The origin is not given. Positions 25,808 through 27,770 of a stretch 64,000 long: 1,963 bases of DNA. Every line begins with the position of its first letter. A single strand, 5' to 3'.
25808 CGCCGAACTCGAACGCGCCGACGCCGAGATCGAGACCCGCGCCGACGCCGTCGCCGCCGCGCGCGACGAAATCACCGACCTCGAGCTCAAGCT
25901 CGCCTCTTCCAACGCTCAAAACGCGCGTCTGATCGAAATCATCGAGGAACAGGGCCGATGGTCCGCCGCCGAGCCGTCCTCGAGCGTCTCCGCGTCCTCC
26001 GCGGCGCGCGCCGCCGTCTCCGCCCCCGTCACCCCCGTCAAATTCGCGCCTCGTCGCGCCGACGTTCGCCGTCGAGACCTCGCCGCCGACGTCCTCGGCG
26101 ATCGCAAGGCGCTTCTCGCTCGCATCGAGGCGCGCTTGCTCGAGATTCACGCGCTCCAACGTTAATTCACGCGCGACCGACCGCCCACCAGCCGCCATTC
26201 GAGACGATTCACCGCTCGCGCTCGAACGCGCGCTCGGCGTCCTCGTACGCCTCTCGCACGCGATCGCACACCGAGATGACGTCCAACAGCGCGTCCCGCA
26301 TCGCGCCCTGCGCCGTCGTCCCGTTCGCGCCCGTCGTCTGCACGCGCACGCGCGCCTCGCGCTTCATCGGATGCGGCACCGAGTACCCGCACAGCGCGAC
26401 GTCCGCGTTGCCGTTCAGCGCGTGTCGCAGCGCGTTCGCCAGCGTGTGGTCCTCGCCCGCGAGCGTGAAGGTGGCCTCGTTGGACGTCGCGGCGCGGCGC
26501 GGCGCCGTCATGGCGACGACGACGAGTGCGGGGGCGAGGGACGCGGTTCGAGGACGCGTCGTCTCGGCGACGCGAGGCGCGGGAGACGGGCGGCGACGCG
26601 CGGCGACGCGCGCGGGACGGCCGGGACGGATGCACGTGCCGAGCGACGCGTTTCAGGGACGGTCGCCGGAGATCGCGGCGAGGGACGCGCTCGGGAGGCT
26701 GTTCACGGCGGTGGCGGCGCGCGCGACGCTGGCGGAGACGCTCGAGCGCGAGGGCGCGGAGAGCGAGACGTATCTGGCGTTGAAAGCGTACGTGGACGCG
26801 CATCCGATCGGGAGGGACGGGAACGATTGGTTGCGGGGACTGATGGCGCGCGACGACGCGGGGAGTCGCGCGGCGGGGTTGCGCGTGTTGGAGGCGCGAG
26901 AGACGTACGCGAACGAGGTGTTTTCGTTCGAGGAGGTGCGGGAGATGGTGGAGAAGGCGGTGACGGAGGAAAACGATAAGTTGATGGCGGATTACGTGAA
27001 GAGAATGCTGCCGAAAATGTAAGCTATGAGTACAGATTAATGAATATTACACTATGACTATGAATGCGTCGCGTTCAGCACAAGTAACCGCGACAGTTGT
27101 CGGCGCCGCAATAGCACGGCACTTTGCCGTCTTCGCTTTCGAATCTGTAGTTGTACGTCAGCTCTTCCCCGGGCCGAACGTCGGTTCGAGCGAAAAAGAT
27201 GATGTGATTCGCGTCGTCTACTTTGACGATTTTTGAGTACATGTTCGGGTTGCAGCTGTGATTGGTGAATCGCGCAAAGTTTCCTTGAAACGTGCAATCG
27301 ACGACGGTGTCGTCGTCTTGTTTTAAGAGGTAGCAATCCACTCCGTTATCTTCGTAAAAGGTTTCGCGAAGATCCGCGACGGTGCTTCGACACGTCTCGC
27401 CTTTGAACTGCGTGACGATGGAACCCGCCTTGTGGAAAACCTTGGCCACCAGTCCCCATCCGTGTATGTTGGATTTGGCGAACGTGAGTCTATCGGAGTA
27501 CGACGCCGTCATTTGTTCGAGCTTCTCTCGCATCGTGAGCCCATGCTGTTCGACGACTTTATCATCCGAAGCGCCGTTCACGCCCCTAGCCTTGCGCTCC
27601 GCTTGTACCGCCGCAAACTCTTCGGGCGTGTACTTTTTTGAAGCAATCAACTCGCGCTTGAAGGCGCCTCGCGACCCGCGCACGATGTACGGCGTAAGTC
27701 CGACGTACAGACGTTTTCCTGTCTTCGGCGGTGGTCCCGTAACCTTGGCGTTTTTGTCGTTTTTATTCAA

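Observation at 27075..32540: Trithorax-like SET protein fused to three SAND-like modules, HMG box and CW finger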

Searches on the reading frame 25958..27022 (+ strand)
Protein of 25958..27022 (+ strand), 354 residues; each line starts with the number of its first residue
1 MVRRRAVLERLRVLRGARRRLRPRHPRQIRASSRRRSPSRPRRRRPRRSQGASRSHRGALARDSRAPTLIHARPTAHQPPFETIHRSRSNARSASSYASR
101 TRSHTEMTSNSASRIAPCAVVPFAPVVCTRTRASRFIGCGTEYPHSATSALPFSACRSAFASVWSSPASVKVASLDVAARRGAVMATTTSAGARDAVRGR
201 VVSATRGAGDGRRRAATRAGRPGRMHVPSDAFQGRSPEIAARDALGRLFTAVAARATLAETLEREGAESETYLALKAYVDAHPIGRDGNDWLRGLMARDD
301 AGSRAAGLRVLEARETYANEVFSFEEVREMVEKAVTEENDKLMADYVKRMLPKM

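Call 43: search_protein_families(library=pfam, proteins=[window:25958-27022:+], max_evalue=0.001)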
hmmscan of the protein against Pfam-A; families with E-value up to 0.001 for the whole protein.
window:25958-27022:+ (354 aa): 1 family
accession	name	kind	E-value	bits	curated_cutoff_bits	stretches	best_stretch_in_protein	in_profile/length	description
PF02341.20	RbcX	-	1.7e-09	38.4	27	1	245-350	14-109/111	RbcX protein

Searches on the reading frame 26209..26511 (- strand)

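Call 43: search_protein_families(library=pfam, proteins=[window:26209-26511:-], max_evalue=0.001)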
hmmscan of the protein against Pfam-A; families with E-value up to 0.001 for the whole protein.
window:26209-26511:- (100 aa): 2 families
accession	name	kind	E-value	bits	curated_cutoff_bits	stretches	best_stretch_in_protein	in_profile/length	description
PF13656.11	RNA_pol_L_2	-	3.6e-24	84.7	27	1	12-87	1-74/75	RNA polymerase Rpb3/Rpb11 dimerisation domain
PF01193.29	RNA_pol_L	-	1.6e-06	28.2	24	1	14-77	1-69/74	RNA polymerase Rpb3/Rpb11 dimerisation domain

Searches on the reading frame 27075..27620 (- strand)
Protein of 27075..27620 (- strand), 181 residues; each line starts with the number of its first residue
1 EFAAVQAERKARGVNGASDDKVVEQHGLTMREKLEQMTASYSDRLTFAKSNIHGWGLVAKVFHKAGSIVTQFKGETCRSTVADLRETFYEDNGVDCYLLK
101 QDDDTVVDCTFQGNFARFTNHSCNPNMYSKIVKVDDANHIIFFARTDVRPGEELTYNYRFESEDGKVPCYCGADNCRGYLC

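Call 76: search_solved_structures(query=window:27075-27620:-, max_evalue=1e-10, show_alignments=1)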
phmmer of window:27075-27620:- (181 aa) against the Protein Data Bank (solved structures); distinct sequences matched with E-value up to 1e-10: 93 (the best 60 are shown).
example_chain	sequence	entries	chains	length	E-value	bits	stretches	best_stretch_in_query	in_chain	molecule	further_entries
5f5e_A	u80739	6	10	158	3.3e-39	137.6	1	41-180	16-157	Histone-lysine N-methyltransferase 2A | Histone-lysine N-methyltransferase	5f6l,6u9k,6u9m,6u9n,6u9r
2w5y_A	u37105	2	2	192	5.1e-39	137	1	38-180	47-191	HISTONE-LYSINE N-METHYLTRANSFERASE HRX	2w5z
7u5v_A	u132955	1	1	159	5.9e-39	136.8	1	35-180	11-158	Histone-lysine N-methyltransferase 2A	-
6pwv_C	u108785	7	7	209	6.4e-39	136.7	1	38-180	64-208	Histone-lysine N-methyltransferase 2A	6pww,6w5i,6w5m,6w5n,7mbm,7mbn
6kiu_K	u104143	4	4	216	7.3e-39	136.5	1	39-180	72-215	Histone-lysine N-methyltransferase 2A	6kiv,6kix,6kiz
7ud5_K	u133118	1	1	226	8.2e-39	136.3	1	39-180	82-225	cDNA FLJ56846, highly similar to Zinc finger protein HRX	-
7bre_B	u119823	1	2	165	2e-38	135.1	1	39-180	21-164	Histone-lysine N-methyltransferase 2B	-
7w6a_C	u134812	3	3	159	1.8e-36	128.7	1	41-180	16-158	Histone-lysine N-methyltransferase 2A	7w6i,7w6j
7w67_C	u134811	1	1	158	1.8e-36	128.7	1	42-180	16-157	Histone-lysine N-methyltransferase 2A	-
6chg_C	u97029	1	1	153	2.2e-35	125.2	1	42-180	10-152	Histone-lysine N-methyltransferase, H3 lysine-4 specific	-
6ven_N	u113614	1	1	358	6.2e-35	123.7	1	44-180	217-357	Histone-lysine N-methyltransferase, H3 lysine-4 specific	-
6ugm_M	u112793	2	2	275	9.5e-35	123.1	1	35-180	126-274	Histone-lysine N-methyltransferase, H3 lysine-4 specific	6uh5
6bx3_E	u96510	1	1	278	3.2e-33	118.1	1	44-177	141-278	Histone-lysine N-methyltransferase, H3 lysine-4 specific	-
5f6k_C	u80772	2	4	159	2.3e-28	102.3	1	35-179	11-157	Histone-lysine N-methyltransferase 2C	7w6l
5f59_A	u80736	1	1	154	2.7e-28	102.1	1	35-179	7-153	Histone-lysine N-methyltransferase 2C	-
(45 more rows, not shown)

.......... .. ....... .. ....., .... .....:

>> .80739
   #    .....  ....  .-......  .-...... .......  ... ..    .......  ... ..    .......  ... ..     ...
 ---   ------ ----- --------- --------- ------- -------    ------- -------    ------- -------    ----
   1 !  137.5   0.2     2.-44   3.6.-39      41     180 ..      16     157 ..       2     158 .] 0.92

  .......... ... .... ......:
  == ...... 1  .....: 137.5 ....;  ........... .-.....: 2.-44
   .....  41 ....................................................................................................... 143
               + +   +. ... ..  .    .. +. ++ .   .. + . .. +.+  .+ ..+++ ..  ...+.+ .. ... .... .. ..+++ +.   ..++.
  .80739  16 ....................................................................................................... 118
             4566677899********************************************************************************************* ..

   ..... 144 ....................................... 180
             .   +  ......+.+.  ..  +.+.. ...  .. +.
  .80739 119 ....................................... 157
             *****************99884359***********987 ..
